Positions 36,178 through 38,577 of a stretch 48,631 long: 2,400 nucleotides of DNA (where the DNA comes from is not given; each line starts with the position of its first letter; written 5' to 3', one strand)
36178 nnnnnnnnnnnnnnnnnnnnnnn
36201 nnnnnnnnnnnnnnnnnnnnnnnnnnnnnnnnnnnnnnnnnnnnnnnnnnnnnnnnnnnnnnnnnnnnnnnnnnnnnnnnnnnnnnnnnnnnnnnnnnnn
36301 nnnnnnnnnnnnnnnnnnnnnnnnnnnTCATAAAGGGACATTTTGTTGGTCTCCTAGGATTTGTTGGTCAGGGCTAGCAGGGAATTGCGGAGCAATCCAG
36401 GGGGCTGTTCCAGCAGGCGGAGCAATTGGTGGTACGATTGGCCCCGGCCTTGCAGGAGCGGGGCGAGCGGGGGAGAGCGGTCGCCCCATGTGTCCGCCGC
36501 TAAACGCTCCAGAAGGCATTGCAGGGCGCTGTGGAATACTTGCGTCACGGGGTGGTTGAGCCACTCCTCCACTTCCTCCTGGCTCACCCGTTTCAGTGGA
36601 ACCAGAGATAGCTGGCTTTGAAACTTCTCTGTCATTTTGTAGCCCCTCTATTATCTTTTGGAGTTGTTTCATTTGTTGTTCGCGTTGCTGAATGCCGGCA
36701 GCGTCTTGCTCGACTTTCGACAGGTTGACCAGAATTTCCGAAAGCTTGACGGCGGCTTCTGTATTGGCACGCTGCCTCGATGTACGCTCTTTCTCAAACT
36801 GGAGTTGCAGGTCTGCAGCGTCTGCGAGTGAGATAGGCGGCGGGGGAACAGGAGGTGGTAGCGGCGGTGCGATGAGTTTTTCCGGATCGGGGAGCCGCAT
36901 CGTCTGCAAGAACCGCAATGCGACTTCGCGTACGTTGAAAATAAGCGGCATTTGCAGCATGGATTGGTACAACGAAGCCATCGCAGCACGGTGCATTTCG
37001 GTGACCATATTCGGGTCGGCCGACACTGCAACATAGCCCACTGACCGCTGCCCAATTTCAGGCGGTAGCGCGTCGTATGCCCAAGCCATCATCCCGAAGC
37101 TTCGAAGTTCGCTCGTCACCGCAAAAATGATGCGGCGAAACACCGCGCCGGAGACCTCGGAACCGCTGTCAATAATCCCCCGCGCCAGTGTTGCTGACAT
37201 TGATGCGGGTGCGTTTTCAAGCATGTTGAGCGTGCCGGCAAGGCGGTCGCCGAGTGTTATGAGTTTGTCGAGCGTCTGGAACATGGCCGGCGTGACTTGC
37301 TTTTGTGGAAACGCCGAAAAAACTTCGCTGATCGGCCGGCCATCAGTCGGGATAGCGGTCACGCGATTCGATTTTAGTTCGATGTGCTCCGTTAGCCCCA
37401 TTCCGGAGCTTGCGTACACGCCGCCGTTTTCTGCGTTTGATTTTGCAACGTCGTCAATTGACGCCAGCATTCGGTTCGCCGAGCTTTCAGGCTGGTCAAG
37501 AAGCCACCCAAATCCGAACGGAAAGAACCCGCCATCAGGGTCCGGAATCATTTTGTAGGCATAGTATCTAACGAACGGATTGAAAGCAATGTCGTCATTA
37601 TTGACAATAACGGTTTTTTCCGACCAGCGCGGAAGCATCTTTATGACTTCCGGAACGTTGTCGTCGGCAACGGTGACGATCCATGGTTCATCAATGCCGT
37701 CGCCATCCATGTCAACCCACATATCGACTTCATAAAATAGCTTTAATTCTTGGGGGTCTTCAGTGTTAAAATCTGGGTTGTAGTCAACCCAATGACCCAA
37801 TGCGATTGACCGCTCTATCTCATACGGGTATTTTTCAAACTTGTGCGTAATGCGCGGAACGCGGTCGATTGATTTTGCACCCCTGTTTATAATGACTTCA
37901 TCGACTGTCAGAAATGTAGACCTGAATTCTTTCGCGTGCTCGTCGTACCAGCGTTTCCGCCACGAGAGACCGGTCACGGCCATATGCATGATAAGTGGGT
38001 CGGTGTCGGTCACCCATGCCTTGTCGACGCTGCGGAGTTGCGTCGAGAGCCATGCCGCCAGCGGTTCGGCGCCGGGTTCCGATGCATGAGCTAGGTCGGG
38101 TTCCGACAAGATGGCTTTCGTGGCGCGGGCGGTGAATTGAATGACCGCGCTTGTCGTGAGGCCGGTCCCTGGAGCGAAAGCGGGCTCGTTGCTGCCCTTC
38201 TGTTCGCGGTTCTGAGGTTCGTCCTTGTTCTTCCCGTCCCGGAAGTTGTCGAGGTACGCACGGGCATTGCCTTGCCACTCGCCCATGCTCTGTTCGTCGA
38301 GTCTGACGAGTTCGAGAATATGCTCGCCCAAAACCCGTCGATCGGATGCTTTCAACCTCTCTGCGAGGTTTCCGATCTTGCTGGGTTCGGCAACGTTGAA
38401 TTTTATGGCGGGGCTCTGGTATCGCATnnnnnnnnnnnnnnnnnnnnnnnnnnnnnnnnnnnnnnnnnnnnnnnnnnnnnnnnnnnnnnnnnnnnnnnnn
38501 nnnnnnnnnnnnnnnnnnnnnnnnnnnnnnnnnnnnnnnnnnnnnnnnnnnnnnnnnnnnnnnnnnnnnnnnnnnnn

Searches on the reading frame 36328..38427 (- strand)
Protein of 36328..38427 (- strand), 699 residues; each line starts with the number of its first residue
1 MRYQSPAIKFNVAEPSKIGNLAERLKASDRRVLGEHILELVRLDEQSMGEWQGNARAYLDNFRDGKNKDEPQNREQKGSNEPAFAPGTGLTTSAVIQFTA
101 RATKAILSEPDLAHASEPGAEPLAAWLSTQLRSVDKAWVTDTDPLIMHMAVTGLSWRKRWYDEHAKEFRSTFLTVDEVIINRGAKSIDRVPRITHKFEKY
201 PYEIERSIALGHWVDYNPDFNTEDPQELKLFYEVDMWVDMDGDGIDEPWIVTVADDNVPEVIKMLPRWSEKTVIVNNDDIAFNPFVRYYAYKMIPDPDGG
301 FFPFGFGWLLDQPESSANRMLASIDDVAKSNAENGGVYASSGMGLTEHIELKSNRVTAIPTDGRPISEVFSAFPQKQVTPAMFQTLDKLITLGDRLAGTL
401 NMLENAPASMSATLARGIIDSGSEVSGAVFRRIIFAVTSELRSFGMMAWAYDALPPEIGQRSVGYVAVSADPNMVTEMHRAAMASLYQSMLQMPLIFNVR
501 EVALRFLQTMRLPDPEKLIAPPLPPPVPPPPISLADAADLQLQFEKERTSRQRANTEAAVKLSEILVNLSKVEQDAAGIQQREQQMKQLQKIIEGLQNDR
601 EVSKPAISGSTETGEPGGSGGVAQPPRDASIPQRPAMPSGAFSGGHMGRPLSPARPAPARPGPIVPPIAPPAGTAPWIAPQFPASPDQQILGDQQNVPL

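Call 10: search_protein_families(library=phrogs, proteins=[window:36328-38427:-], max_evalue=0.001)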
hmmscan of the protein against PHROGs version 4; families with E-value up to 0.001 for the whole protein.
window:36328-38427:- (699 aa): 1 family
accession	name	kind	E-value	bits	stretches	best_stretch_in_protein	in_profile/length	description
phrog_1216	-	head and packaging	3.3e-05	23.6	0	482-598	556-674/714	portal protein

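Call 11: search_protein_families(library=pfam, proteins=[window:36328-38427:-], max_evalue=0.01)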
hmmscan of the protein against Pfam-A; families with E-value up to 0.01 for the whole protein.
window:36328-38427:- (699 aa): 0 families

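Call 24: find_related_loci(query=window:36328-38427:-, collection=viral_contigs, flank=10000)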
Query window:36328-38427:- (699 aa) in viral_contigs; peptide patterns used: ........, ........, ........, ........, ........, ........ (x = any residue, [..] = any of these).
2 stretches matched a pattern; 1 encode a relative of the query (tblastn E <= 1e-3); 1 distinct loci.
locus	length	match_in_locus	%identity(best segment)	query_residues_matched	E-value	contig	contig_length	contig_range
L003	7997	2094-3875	50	4-599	0e+0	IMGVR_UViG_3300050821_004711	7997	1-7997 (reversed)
